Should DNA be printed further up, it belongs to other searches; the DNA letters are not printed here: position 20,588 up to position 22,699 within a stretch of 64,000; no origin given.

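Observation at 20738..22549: Unusual three-module copper protein: HMA - Cys-containing DsbD_2-like membrane domain - two cupredoxin-like repeats with CxMGM / CAMGI and a CGCG patch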

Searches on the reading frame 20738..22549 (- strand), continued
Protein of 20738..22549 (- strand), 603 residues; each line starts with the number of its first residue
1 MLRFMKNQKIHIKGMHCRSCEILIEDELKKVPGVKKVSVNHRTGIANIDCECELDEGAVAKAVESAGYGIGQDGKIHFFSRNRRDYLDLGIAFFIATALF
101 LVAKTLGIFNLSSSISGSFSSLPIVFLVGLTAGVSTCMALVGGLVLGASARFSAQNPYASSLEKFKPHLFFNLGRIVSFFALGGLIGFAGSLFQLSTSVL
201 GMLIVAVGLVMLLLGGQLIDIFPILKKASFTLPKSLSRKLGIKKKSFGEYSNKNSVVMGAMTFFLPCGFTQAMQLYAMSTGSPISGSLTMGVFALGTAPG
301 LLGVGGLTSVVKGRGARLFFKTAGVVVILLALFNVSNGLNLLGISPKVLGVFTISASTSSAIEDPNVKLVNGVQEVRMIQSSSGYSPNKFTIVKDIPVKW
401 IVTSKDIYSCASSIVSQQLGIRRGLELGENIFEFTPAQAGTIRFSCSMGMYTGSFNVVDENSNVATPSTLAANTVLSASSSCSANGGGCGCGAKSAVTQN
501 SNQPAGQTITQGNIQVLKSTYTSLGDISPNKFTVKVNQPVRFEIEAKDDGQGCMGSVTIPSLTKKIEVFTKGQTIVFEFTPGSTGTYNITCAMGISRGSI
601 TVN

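Call 33: search_protein_representatives(protein=window:20741-22549:-)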
Query: 603 residues. Proteins with E-value up to 0.001 (for the whole library): 6963; up to 1e-10: 2475; up to 1e-30: 1111. The best 150 are listed.
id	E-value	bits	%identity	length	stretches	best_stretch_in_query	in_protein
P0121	3.9e-217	738.8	59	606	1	9-602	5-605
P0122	2.2e-171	587.7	52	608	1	8-602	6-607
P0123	1.1e-159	549.1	50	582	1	6-602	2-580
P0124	6.5e-155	533.4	57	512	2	6-360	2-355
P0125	6.0e-152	523.6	57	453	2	8-362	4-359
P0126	1.3e-146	506.0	46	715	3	6-465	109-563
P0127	1.4e-146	505.9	55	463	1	8-465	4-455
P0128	1.3e-143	496.0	53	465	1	10-463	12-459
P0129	4.7e-143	494.2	42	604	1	10-602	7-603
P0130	9.3e-143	493.2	46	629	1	8-602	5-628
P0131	5.2e-141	487.5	54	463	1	138-602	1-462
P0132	1.8e-135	469.2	42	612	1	9-602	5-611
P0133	5.9e-134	464.2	55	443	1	7-441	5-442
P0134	5.7e-132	457.6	54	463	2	15-345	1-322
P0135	2.6e-129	448.9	53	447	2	5-343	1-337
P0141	1.1e-118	413.7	46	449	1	7-458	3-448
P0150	3.8e-110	385.6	46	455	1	6-456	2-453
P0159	1.8e-106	373.4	37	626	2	8-488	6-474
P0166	1.9e-101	356.9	38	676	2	10-484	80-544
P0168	1.8e-100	353.7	37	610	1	5-602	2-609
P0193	6.3e-88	312.2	38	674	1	10-602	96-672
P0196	2.5e-87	310.3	39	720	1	7-466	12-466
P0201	8.5e-87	308.5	41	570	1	9-459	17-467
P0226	1.1e-79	285.0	38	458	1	10-459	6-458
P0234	1.8e-77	277.7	39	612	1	8-457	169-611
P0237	6.2e-77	276.0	39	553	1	5-467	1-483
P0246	3.5e-75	270.1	33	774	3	5-463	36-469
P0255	1.7e-74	267.9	36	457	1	5-457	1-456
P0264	9.6e-74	265.4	39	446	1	6-455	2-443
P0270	1.1e-72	262.0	35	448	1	5-458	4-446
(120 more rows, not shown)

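Call 34: list_cluster_members(proteins=[P0129, P0141, P0150, P0168, P0196, P0226, P0246, P0255, P0264, P0270])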
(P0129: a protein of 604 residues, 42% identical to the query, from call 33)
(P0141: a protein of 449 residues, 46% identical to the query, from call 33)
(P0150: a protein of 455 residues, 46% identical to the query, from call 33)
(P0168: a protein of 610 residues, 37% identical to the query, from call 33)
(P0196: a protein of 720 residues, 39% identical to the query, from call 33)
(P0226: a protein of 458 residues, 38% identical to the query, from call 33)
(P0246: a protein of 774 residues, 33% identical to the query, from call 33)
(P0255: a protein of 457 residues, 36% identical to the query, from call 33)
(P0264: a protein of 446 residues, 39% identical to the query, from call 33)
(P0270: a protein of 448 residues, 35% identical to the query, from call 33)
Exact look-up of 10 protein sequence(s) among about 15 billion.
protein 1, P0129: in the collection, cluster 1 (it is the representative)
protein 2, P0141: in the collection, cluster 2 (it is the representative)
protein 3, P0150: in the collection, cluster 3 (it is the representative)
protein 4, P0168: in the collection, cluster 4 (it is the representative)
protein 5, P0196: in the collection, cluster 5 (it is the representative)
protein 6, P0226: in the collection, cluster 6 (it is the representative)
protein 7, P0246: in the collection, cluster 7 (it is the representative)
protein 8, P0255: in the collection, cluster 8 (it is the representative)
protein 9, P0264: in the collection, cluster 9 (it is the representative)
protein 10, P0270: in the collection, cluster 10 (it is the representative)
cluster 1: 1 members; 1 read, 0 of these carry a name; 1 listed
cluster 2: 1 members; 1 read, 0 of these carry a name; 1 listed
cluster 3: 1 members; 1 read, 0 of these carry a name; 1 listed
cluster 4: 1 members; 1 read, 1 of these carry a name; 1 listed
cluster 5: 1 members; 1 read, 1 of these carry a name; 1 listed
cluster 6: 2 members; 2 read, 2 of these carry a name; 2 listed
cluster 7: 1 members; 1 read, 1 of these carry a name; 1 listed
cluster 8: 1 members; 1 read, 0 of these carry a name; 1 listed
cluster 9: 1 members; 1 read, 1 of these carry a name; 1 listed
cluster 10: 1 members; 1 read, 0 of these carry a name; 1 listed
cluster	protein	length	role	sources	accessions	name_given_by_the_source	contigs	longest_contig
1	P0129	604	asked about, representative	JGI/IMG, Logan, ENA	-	-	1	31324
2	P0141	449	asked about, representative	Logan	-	-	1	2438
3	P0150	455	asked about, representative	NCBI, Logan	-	-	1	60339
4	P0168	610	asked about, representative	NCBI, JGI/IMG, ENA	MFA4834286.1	MAG: sulfite exporter TauE/SafE family protein [Patescibacteria group bacterium]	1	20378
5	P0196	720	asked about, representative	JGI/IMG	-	sulfite exporter TauE/SafE/protein-disulfide isomerase/copper chaperone CopZ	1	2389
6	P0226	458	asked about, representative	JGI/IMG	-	sulfite exporter TauE/SafE/copper chaperone CopZ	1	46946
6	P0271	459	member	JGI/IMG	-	sulfite exporter TauE/SafE/copper chaperone CopZ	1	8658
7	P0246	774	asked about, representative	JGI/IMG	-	uncharacterized protein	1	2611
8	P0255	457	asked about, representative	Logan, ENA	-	-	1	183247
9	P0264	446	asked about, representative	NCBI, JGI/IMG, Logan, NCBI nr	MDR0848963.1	MAG: sulfite exporter TauE/SafE family protein [Propionibacteriaceae bacterium] | sulfite exporter TauE/SafE/copper chaperone CopZ | sulfite exporter TauE/SafE family protein [Propionibacteriaceae bacterium]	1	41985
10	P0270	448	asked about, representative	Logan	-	-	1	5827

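Call 35: predict_structure(alignment_id=A1)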
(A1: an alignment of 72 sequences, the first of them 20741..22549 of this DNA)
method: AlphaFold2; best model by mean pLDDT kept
length: 603 residues; sequences in the alignment: 72
mean_pLDDT: 77.5   pTM: 0.50
mean pLDDT of the five models: 77.5, 76.0, 74.7, 71.9, 71.9
residues with pLDDT >= 90: 124; 70-90: 347; 50-70: 73; < 50: 59
segments of 3 or more residues with pLDDT < 50: 114-118, 349-362, 462-498
pLDDT, mean of each block of 10 residues (from residue 1): 71 76 83 87 86 84 80 76 85 85 74 49 81 70 70 79 81 91 89 78 83 83 75 66 58 82 76 82 88 87 66 71 82 81 64 36 73 92 89 93 87 86 88 92 82 88 40 29 29 41 78 93 88 95 92 81 86 93 93 84 93
secondary structure, 60 per line:
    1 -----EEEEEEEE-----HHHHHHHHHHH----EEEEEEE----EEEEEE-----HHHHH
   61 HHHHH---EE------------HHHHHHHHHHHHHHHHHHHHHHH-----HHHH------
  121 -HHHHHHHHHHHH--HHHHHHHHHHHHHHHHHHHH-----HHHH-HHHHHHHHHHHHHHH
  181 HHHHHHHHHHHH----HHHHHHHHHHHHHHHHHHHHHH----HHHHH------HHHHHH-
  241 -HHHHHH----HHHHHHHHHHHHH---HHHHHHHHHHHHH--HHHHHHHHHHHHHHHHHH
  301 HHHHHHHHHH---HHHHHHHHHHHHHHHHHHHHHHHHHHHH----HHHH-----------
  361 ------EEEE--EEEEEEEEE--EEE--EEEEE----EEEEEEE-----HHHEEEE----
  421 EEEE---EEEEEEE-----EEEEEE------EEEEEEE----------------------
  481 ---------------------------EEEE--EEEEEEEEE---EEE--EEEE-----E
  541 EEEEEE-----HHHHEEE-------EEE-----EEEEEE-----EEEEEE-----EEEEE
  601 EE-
elements in order: E6-13 H19-29 E34-40 E45-50 H56-65 H83-105 H111-114 H122-133 H136-155 H161-164 H166-192 H197-218 H223-227 H234-239 H242-247 H252-264 H268-280 H283-310 H314-341 H346-349 E367-370 E373-381 E384-386 E389-393 E398-404 E413-416 E421-424 E428-434 E440-445 E452-458 E508-511 E514-522 E526-528 E531-534 E540-546 H552-555 E556-558 E566-568 E574-579 E585-590 E596-602

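Call 38: fold_search(model_id=the predicted structure, library=pdb)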
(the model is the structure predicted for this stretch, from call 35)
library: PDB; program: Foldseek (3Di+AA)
matches with E <= 10: 939; with E <= 0.001: 248
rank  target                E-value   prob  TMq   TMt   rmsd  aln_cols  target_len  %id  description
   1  4f2e                  4.6e-08  1.00  0.15  0.86   1.4        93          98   33  Crystal structure of the Streptococcus pneumoniae D39 copper chaperone CupA with Cu(I) (released 2013-01-30)
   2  4f2f                  2.6e-07  1.00  0.15  0.84   1.4        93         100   31  Crystal structure of the metal binding domain (MBD) of the Streptococcus pneumoniae D39 Cu(I) exporting P-type ATPase Co (released 2013-01-30)
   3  3wi9                  3.0e-07  1.00  0.13  0.25  19.9       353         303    9  Crystal structure of copper nitrite reductase from Geobacillus kaustophilus (released 2014-07-23)
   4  3x1f                  4.5e-07  1.00  0.13  0.25  19.9       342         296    9  H294M mutant of copper-containing nitrite reductase from Geobacillus thermodenitrificans (released 2015-11-18)
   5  3x1e                  4.7e-07  1.00  0.13  0.25  19.6       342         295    9  Structure of copper-containing nitrite reductase from Geobacillus thermodenitrificans without chloride (released 2015-11-18)
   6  4zk8                  5.0e-07  1.00  0.13  0.25  19.8       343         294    9  Copper-containing nitrite reductase from thermophilic bacterium Geobacillus thermodenitrificans (Re-refined) (released 2015-05-20)
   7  3gdc_B                5.5e-07  1.00  0.13  0.25  18.1       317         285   10  Crystal structure of multicopper oxidase (released 2010-03-09)
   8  3gdc_A                7.1e-07  1.00  0.14  0.26  17.6       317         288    9  Crystal structure of multicopper oxidase (released 2010-03-09)
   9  9kwv                  7.4e-07  1.00  0.13  0.24  19.8       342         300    9  Structure of a D98N/C135A/G136A mutant copper-containing nitrite reductase in complex with nitrite (released 2025-06-11)
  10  9kwu                  8.2e-07  1.00  0.13  0.25  19.7       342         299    8  D98N/C135A mutant of a copper-containing nitrite reductase in complex with nitrite (released 2025-06-11)
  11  9kws                  9.1e-07  1.00  0.13  0.24  19.8       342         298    9  D98N mutant of a copper-containing nitrite reductase from Geobacillus thermodenitrificans (released 2025-06-11)
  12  9kvm                  1.0e-06  1.00  0.13  0.24  19.8       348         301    9  Neutron and X-ray joint refined structure of a copper-containing nitrite reductase (C135A mutant) in complex with format (released 2025-06-11)
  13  9kvl                  1.3e-06  1.00  0.13  0.25  19.0       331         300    9  Neutron and X-ray joint refined structure of a copper-containing nitrite reductase (C135A mutant) in complex with nitrit (released 2025-06-11)
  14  2dv6_A                1.4e-06  1.00  0.13  0.18  20.0       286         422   12  Crystal structure of nitrite reductase from Hyphomicrobium denitrificans (released 2007-02-20)
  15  9kwt                  1.4e-06  1.00  0.13  0.25  19.8       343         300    9  Structure of a copper-containing nitrite reductase (D98N/G136A mutant) from Geobacillus thermodenitrificans (released 2025-06-11)
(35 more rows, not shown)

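Call 44: search_protein_families(library=pfam, proteins=[P0196, P0246, P0126, P0166, P0193, P0234, P0201, P0237, P0159, P0264], max_evalue=0.001)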
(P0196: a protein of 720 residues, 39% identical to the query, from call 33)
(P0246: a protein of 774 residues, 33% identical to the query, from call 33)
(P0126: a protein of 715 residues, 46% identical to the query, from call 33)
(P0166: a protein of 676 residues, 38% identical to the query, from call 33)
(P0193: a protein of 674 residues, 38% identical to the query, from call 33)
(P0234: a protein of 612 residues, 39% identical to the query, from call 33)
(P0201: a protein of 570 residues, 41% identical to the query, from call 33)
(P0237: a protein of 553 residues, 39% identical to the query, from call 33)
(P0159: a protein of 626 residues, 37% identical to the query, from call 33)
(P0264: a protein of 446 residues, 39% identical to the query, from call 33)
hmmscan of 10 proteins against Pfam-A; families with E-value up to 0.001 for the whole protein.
P0196 (720 aa): 7 families
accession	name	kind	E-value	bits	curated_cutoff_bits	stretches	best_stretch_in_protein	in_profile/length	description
PF13386.12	DsbD_2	-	3.7e-37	128.6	24.9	1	133-337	2-198/199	Cytochrome C biogenesis protein transmembrane region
PF01323.26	DSBA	-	1.1e-24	87.7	25.6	1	553-699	2-190/191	DSBA-like thioredoxin domain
PF13462.12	Thioredoxin_4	-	8.1e-19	68.8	23.2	1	539-701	3-165/165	Thioredoxin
PF18312.6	ScsC_N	-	7.3e-09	35.6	25.8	1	486-519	1-34/34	Copper resistance protein ScsC N-terminal domain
PF00403.32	HMA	-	1.2e-08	35.6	24.8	1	15-73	2-61/62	Heavy-metal-associated domain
PF13473.12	Cupredoxin_1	-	6.6e-06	26.5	27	1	370-453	18-100/104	Cupredoxin-like domain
PF13743.12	Thioredoxin_5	-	0.00015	22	27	1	631-681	113-163/186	Thioredoxin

P0246 (774 aa): 4 families
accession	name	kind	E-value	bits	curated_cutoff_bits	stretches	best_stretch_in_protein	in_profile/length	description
PF13386.12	DsbD_2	-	8.2e-48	163.4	24.9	1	149-347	2-198/199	Cytochrome C biogenesis protein transmembrane region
PF00403.32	HMA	-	2.7e-12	47.3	24.8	1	41-100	2-61/62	Heavy-metal-associated domain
PF13473.12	Cupredoxin_1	-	1.1e-11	45.1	27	0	377-456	19-97/104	Cupredoxin-like domain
PF02683.22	DsbD_TM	-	7.3e-06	25.9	27.1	1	186-327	45-190/219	Cytochrome C biogenesis protein transmembrane domain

P0126 (715 aa): 3 families
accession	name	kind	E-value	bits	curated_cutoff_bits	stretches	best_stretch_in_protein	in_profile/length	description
PF13386.12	DsbD_2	-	3e-35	122.4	24.9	1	231-436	2-198/199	Cytochrome C biogenesis protein transmembrane region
PF00403.32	HMA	-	2.3e-24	86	24.8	2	12-72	2-62/62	Heavy-metal-associated domain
PF13473.12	Cupredoxin_1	-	1.5e-09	38.2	27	1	591-672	19-100/104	Cupredoxin-like domain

P0166 (676 aa): 3 families
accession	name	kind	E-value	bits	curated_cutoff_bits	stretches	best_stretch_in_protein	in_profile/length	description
PF13386.12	DsbD_2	-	7.5e-19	68.8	24.9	1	193-399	2-197/199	Cytochrome C biogenesis protein transmembrane region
PF13473.12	Cupredoxin_1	-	4.6e-12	46.3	27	1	595-666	30-100/104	Cupredoxin-like domain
PF00403.32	HMA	-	6.2e-09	36.6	24.8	1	79-138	1-61/62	Heavy-metal-associated domain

P0193 (674 aa): 3 families
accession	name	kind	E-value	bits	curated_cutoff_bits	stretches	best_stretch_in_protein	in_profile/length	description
PF13386.12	DsbD_2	-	3.1e-33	115.8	24.9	1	220-426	2-199/199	Cytochrome C biogenesis protein transmembrane region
PF00403.32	HMA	-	3.4e-16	59.8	24.8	1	96-152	2-57/62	Heavy-metal-associated domain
PF13473.12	Cupredoxin_1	-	3.6e-11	43.4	27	1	464-546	18-100/104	Cupredoxin-like domain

P0234 (612 aa): 3 families
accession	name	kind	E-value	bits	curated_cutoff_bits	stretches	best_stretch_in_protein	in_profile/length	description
PF13386.12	DsbD_2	-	3.7e-36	125.3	24.9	1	284-487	2-198/199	Cytochrome C biogenesis protein transmembrane region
PF00403.32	HMA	-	2.4e-12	47.5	24.8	1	171-231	2-61/62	Heavy-metal-associated domain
PF13473.12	Cupredoxin_1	-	4.2e-08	33.6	27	1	521-611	19-104/104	Cupredoxin-like domain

P0201 (570 aa): 4 families
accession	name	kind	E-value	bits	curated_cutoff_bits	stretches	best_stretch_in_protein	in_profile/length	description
PF13386.12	DsbD_2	-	1.6e-35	123.2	24.9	1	132-337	2-198/199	Cytochrome C biogenesis protein transmembrane region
PF00403.32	HMA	-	7.3e-10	39.5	24.8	1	18-78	2-62/62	Heavy-metal-associated domain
PF02683.22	DsbD_TM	-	1.9e-06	27.8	27.1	1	130-313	6-185/219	Cytochrome C biogenesis protein transmembrane domain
PF13473.12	Cupredoxin_1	-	3.1e-06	27.6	27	1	377-465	18-104/104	Cupredoxin-like domain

P0237 (553 aa): 3 families
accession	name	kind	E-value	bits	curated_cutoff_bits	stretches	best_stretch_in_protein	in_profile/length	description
PF13386.12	DsbD_2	-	3.9e-26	92.6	24.9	1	124-348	2-197/199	Cytochrome C biogenesis protein transmembrane region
PF00403.32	HMA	-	5.2e-08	33.6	24.8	1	6-65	2-62/62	Heavy-metal-associated domain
PF13473.12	Cupredoxin_1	-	0.00028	21.3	27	1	384-474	14-104/104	Cupredoxin-like domain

P0159 (626 aa): 3 families
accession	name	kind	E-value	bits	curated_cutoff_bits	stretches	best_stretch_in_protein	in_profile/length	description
PF13386.12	DsbD_2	-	4.6e-30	105.4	24.9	1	123-327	2-199/199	Cytochrome C biogenesis protein transmembrane region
PF13473.12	Cupredoxin_1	-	2.6e-20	72.8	27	2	348-443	9-104/104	Cupredoxin-like domain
PF00403.32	HMA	-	4.4e-11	43.4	24.8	1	8-67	2-62/62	Heavy-metal-associated domain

P0264 (446 aa): 3 families
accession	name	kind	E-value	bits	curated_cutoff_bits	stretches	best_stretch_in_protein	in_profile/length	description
PF13386.12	DsbD_2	-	2e-25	90.3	24.9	1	122-326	2-198/199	Cytochrome C biogenesis protein transmembrane region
PF00403.32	HMA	-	2e-12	47.7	24.8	1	5-64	1-61/62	Heavy-metal-associated domain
PF13473.12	Cupredoxin_1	-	1.4e-07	31.9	27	1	359-444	20-103/104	Cupredoxin-like domain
